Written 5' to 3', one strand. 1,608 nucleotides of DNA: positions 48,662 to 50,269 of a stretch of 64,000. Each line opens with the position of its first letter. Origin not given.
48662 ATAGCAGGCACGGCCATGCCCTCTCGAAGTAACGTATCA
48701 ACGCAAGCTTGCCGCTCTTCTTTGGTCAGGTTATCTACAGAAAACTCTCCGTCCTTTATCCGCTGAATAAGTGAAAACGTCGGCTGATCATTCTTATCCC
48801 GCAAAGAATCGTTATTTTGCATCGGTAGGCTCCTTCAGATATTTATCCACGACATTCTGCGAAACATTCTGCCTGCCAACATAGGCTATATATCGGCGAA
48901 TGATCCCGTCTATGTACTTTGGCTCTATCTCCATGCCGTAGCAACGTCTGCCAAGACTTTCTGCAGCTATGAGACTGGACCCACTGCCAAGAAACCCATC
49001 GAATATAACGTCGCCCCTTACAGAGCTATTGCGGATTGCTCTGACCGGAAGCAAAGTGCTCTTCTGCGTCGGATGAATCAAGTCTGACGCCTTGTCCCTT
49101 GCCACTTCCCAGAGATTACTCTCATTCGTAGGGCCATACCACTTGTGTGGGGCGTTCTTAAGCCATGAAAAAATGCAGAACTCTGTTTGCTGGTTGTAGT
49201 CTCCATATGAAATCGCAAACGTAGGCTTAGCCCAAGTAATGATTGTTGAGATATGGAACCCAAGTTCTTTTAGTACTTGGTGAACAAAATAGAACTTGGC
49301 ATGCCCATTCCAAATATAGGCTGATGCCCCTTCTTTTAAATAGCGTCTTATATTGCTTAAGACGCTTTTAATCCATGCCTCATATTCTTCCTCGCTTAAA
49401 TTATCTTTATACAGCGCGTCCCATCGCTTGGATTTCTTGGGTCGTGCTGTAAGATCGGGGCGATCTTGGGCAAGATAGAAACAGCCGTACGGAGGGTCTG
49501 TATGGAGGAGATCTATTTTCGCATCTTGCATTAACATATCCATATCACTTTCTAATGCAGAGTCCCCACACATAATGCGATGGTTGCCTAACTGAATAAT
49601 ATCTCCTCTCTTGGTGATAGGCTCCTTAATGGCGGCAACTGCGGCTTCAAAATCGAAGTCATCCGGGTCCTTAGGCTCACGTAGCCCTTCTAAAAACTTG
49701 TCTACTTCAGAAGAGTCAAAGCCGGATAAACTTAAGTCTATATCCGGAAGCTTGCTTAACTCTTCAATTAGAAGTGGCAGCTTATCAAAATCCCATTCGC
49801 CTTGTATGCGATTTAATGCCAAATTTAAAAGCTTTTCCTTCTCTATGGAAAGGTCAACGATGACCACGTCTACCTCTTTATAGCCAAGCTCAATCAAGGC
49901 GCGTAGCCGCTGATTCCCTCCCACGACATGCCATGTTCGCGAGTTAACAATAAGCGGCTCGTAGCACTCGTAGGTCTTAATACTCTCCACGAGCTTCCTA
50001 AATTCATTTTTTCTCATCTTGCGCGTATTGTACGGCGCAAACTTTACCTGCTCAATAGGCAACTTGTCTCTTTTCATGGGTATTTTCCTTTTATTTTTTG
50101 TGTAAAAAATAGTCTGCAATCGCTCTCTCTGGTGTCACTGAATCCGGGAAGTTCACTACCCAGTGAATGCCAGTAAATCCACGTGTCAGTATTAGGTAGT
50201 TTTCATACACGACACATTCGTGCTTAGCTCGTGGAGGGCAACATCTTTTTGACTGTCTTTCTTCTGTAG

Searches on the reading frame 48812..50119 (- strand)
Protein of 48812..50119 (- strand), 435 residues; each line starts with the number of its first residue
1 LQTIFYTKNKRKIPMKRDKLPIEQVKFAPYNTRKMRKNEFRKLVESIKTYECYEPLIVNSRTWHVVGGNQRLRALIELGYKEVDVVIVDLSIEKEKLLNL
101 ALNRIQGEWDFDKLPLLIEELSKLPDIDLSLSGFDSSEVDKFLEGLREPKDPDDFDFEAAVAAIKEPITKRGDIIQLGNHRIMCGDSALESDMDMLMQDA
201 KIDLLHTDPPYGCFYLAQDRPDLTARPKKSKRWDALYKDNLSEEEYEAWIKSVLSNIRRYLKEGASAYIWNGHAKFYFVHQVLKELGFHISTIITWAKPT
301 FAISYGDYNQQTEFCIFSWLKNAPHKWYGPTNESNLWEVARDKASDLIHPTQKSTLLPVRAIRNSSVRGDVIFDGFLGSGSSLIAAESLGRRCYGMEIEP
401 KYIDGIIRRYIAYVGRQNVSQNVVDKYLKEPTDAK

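Call 68: search_protein_families(library=pfam, proteins=[window:48812-50119:-], max_evalue=0.00001)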
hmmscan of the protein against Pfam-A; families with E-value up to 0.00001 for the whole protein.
window:48812-50119:- (435 aa): 2 families
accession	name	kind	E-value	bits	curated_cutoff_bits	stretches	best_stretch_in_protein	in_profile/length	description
PF01555.25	N6_N4_Mtase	-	2.7e-30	106.4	26.7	1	202-406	1-219/221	DNA methylase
PF02195.25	ParB_N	-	2.1e-07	31.4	26.3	1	19-94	5-84/95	ParB N-terminal domain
